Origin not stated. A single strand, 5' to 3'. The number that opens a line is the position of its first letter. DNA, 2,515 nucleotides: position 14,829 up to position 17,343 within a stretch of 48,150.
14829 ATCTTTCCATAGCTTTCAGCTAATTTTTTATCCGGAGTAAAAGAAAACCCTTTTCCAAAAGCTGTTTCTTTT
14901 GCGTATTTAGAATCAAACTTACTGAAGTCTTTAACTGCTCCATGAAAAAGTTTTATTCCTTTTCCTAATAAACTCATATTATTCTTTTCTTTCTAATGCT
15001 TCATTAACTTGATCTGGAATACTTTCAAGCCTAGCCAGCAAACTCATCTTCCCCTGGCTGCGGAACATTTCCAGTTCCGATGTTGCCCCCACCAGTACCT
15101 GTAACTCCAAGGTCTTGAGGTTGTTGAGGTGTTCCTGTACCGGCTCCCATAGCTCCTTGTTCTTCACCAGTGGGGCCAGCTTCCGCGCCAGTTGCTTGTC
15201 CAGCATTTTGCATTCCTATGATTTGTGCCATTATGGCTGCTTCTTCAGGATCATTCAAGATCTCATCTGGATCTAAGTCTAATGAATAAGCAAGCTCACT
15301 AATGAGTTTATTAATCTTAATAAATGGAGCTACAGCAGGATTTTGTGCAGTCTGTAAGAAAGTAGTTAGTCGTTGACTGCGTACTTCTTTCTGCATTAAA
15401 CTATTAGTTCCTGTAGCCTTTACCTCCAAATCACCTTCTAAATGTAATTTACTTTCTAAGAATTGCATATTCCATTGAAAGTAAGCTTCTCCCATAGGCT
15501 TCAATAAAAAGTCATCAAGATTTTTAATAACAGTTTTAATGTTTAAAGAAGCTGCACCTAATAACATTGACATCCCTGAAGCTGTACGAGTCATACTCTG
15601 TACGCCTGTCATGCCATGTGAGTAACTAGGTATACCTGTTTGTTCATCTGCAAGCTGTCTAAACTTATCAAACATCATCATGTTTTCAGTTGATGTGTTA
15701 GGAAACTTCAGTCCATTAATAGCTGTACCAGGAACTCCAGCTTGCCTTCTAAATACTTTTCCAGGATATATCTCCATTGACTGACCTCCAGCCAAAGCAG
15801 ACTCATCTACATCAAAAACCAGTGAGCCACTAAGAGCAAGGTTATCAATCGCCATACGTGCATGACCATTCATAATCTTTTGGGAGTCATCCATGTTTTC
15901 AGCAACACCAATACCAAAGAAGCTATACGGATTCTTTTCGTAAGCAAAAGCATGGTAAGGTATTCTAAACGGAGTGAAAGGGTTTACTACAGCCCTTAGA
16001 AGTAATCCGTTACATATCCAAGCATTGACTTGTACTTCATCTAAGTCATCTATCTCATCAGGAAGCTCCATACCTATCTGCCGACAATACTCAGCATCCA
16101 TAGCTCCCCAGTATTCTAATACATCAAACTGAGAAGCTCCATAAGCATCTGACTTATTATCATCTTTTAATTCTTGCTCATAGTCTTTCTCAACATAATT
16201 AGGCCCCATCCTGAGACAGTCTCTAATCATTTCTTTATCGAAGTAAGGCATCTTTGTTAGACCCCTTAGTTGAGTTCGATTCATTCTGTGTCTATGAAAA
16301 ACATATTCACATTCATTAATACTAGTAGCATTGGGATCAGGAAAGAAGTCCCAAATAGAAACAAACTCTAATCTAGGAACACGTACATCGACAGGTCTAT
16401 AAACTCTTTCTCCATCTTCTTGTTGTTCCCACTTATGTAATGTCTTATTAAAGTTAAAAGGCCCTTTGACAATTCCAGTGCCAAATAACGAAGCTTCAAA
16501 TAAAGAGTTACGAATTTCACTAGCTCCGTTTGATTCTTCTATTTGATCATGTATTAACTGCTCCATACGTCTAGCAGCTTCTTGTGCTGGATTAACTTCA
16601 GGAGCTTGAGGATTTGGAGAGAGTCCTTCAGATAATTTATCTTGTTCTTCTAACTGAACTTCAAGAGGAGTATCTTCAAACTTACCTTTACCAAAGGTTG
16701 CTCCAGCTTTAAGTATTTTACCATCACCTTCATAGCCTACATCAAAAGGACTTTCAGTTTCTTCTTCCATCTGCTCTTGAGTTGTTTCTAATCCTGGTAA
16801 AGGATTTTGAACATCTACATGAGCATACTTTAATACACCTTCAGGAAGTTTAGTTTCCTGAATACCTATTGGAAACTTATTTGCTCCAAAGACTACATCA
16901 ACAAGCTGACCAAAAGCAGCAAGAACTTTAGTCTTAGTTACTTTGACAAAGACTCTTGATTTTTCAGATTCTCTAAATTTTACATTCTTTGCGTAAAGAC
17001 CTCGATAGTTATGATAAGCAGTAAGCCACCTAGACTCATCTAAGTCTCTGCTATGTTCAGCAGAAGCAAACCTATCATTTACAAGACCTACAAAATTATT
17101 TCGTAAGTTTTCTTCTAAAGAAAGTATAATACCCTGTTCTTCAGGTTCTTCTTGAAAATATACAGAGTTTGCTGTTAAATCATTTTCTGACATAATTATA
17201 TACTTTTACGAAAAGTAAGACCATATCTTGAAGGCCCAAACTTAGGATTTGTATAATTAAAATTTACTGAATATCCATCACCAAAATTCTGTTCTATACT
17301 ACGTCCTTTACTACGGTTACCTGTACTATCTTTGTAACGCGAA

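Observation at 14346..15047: Portal-proximal gene cassette bracketed by ~65-nt junction repeats, with a 22-codon scar ORF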

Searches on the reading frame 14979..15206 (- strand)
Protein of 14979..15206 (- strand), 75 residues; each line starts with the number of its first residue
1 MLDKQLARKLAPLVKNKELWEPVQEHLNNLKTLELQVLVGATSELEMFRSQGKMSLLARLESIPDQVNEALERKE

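Call 40: find_homologous_proteins(query=window:14979-15206:-, max_evalue=0.01)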
Query window:14979-15206:- (75 aa): 136 proteins with E <= 0.01 among 136 candidates; the best 120 are listed.
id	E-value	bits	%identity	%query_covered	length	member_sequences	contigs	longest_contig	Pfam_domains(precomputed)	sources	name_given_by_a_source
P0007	2.7e-32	127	85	100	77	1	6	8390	-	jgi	jgi:hypothetical protein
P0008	1.0e-28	116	80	100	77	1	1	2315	-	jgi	jgi:hypothetical protein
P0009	2.3e-28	115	77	100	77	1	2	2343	-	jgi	jgi:hypothetical protein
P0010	8.0e-28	113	79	100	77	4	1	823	-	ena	-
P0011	1.1e-27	113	76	100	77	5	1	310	-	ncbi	-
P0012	2.7e-27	111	79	100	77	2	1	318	-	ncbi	-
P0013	6.0e-27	110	73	100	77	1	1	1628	-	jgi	jgi:hypothetical protein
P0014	9.6e-27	110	75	100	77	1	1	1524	-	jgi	jgi:hypothetical protein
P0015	2.1e-26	109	77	100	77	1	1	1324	-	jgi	jgi:hypothetical protein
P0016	2.2e-26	108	73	100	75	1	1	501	-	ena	-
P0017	2.3e-26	108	78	96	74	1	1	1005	-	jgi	jgi:hypothetical protein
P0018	2.6e-26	108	77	100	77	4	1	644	-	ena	-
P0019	2.9e-26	108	73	100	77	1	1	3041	-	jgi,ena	jgi:hypothetical protein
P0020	2.9e-26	108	77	100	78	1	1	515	-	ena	-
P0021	2.1e-25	105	73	100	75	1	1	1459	-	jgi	jgi:hypothetical protein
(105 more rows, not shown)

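Call 44: search_protein_families(library=pfam, proteins=[window:14979-15206:-], max_evalue=0.1)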
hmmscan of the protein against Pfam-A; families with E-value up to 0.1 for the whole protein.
window:14979-15206:- (75 aa): 0 families

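Call 50: search_protein_representatives(alignment_id=A1)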
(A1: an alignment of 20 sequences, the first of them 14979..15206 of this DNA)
Query: 20 sequences, 76 profile positions. Proteins with E-value up to 0.001 (for the whole library): 184; up to 1e-10: 25; up to 1e-30: 0. The best 150 are listed.
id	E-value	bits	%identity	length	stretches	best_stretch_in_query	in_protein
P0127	2.0e-30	120.7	-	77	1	1-75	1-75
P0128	8.6e-26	105.9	-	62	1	14-75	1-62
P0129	1.4e-22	95.6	-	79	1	2-72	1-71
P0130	2.5e-20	88.4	-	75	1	1-75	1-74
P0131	3.0e-19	84.9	-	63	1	20-75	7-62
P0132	4.4e-17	78.0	-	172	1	25-75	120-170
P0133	2.6e-16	75.5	-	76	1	4-71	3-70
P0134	3.9e-16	74.9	-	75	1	8-67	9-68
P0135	2.6e-15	72.3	-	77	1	1-67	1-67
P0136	5.9e-15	71.1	-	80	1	2-74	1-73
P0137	2.7e-14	69.0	-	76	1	1-73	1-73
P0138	3.6e-14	68.6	-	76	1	2-75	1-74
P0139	1.2e-13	66.9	-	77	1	2-72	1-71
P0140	2.5e-13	65.9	-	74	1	1-66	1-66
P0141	5.5e-13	64.8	-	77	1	1-71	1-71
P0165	7.2e-09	51.6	-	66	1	8-68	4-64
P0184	3.5e-07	46.2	-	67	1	9-68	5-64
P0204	2.6e-06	43.4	-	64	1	10-68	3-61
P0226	1.6e-05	40.9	-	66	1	8-68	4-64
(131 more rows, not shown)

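Call 53: find_encoding_contigs(protein=P0165, flank=3000, max_places=3)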
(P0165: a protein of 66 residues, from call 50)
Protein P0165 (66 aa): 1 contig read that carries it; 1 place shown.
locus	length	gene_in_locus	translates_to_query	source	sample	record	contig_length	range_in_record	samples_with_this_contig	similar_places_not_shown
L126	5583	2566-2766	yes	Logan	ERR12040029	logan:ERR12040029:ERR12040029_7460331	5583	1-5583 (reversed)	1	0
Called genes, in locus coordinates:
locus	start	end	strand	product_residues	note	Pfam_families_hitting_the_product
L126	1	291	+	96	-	?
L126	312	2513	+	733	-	PF23899:SU10_portal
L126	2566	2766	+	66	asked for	-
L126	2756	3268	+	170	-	-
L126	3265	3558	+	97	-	-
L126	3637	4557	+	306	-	-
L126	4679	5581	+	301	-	?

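Call 54: find_encoding_contigs(protein=P0204, flank=3000, max_places=3)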
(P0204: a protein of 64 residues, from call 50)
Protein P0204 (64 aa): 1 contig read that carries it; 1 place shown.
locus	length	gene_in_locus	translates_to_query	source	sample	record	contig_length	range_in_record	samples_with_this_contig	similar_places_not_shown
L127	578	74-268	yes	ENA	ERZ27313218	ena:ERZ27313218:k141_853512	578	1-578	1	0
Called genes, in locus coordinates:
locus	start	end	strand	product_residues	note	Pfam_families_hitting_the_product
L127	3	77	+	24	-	?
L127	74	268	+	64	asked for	-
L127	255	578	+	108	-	?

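Call 55: search_protein_families(library=phrogs, proteins=[window:14979-15206:-, P0165, P0184, P0226, L126:2756-3268:+, L126:3265-3558:+, L126:3637-4557:+], max_evalue=0.01)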
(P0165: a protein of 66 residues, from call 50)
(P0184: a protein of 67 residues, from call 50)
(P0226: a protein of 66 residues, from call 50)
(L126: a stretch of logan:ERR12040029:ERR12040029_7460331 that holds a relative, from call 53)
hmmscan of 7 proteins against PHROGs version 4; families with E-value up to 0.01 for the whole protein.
window:14979-15206:- (75 aa): 0 families

P0165 (66 aa): 0 families

P0184 (67 aa): 0 families

P0226 (66 aa): 0 families

L126:2756-3268:+ (170 aa): 4 families
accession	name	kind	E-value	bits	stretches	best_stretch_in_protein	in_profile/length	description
phrog_3547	-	tail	1.3e-05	24.2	1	20-161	864-1013/1767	tail length tape measure protein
phrog_35029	-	unknown function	2.6e-05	23.6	1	107-159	352-405/853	-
phrog_13338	-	unknown function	0.0016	17.8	1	93-153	765-822/903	-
phrog_5448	-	tail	0.0063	14.3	1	117-166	2284-2336/3103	tail length tape measure protein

L126:3265-3558:+ (97 aa): 0 families

L126:3637-4557:+ (306 aa): 1 family
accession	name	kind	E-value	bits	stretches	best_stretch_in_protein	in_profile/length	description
phrog_13678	-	unknown function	1.1e-71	242.9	1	16-304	15-299/300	-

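Call 62: search_protein_families(library=padloc, proteins=[window:14979-15206:-], max_evalue=0.01)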
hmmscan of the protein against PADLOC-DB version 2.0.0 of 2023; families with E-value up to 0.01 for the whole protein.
window:14979-15206:- (75 aa): 0 families

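Call 76: predict_structure(alignment_id=A1)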
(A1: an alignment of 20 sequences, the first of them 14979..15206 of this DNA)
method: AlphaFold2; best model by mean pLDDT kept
length: 75 residues; sequences in the alignment: 20
mean_pLDDT: 63.4   pTM: 0.50
mean pLDDT of the five models: 63.4, 63.3, 62.6, 60.2, 59.1
residues with pLDDT >= 90: 0; 70-90: 33; 50-70: 24; < 50: 18
segments of 3 or more residues with pLDDT < 50: 32-47
pLDDT, mean of each block of 10 residues (from residue 1): 73 80 67 44 48 53 74 74
secondary structure, 60 per line:
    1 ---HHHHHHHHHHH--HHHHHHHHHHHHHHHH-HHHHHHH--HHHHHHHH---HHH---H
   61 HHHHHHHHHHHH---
elements in order: H4-14 H17-32 H34-40 H43-50 H60-72

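Call 77: search_dna_similar(query=window:14979-15206:-, collection=phages, mode=protein, max_evalue=0.001, max_rows=40)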
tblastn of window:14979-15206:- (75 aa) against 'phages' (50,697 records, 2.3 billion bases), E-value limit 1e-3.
Records with a match: 2; places in all: 2; records where one place covers at least 80% of the query: 2.
Best place of each record, by identity: <60% 2.
By first word of the organism name: Puniceispirillum 2.
By host as written in the record: Candidatus Puniceispirillum marinum IMCC1322 2.
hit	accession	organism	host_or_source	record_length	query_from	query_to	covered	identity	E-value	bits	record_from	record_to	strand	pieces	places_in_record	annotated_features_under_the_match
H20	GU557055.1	Puniceispirillum phage HMO-2011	Candidatus Puniceispirillum marinum ...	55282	1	68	91%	30.9%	7e-4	41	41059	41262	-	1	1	hypothetical protein (x2) | putative portal protein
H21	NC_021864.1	Puniceispirillum phage HMO-2011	Candidatus Puniceispirillum marinum ...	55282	1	68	91%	30.9%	7e-4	41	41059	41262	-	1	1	hypothetical protein (x2) | head-tail adaptor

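Call 78: get_annotated_region(hit=H21, flank=2500)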
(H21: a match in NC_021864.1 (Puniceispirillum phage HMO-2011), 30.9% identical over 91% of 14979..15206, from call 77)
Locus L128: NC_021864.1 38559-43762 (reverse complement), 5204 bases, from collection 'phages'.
description: Puniceispirillum phage HMO-2011, complete genome.
organism: Puniceispirillum phage HMO-2011 (NCBI taxid 948071)
taxonomy: Viruses; Duplodnaviria; Heunggongvirae; Uroviricota; Caudoviricetes
host: Candidatus Puniceispirillum marinum IMCC1322; source: -; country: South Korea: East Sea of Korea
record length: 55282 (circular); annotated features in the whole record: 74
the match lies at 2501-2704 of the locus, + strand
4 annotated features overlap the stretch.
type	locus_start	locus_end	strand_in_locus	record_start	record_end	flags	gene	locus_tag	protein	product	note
CDS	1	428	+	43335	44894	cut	-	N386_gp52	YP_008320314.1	terminase large subunit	Pfam:PF03237; terminase_6; terminase-like family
CDS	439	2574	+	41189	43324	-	-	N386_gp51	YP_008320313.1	head-tail adaptor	-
CDS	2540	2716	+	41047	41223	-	-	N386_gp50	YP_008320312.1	hypothetical protein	-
CDS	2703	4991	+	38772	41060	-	-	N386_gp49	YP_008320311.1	hypothetical protein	-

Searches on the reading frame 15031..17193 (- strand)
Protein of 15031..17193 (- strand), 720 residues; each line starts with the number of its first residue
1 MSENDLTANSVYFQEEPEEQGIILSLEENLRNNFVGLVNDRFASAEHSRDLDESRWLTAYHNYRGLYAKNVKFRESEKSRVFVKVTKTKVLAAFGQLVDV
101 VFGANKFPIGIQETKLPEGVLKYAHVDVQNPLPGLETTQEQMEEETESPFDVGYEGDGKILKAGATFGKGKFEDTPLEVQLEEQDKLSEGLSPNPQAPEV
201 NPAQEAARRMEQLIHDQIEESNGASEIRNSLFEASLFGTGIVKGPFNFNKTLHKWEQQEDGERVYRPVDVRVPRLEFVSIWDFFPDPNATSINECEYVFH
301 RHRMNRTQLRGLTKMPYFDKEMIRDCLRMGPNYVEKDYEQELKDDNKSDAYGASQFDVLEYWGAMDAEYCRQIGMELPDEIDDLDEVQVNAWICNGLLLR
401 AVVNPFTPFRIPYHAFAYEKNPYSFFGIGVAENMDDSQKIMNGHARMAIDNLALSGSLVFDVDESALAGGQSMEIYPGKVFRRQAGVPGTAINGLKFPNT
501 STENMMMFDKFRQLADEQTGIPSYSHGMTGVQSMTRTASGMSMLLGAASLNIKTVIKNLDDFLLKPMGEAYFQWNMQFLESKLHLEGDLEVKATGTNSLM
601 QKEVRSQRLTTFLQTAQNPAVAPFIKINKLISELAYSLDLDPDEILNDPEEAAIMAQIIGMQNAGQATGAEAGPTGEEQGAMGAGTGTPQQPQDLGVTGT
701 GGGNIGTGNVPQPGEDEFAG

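Call 8: search_protein_families(library=pfam, proteins=[window:15031-17193:-], max_evalue=0.01)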
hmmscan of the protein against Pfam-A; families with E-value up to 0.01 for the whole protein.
window:15031-17193:- (720 aa): 1 family
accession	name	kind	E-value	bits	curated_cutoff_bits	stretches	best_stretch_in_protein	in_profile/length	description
PF23899.1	SU10_portal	-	3.2e-26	92.4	30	1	264-582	182-481/593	Phage SU10 portal protein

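Call 9: search_protein_families(library=phrogs, proteins=[window:15031-17193:-], max_evalue=0.01)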
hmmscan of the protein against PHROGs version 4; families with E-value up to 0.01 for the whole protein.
window:15031-17193:- (720 aa): 4 families
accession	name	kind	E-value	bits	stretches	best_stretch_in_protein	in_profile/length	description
phrog_332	-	connector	4.6e-80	270.5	1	36-692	12-551/560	head-tail adaptor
phrog_1216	-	head and packaging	2.7e-39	136.3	1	253-635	191-581/714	portal protein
phrog_156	-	head and packaging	1.9e-06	27.6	1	203-532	93-419/681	portal protein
phrog_449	-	connector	0.0011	18.5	1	593-681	418-510/520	head-tail adaptor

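Call 16: find_related_loci(query=window:15031-17193:-, collection=viral_contigs, flank=6000)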
Query window:15031-17193:- (720 aa) in viral_contigs; peptide patterns used: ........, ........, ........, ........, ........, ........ (x = any residue, [..] = any of these).
598 stretches matched a pattern (row limit reached: there are more); 597 encode a relative of the query (tblastn E <= 1e-3); the best 80 are kept; 80 distinct loci.
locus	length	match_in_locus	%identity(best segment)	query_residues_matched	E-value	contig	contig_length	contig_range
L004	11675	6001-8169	82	1-720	0e+0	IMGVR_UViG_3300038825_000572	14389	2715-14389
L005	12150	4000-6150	82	1-720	0e+0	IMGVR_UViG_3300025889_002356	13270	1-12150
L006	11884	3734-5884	82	1-720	0e+0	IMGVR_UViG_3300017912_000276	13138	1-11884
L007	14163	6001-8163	79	1-720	0e+0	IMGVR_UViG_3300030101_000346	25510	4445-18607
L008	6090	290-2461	80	1-720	0e+0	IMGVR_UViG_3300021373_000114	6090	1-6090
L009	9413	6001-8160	80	1-720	0e+0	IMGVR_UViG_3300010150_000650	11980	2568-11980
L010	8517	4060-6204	81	1-720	0e+0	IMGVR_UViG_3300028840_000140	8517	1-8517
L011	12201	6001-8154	80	1-720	0e+0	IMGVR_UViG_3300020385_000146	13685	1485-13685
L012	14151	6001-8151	81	1-720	0e+0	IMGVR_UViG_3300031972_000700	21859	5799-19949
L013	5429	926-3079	80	3-720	0e+0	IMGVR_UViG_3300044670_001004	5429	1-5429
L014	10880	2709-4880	80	1-720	0e+0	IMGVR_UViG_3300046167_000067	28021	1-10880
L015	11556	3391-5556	80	2-720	0e+0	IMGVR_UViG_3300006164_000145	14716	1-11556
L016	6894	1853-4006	80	3-720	0e+0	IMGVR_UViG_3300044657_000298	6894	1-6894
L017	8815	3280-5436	80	1-720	0e+0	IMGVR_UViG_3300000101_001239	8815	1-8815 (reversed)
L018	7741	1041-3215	79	1-720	0e+0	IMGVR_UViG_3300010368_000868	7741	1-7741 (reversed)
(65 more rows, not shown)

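Call 37: find_encoding_contigs(protein=window:15031-17193:-, flank=3500, max_places=10)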
Protein window:15031-17193:- (720 aa): no gene with exactly this product is on record in the collection.
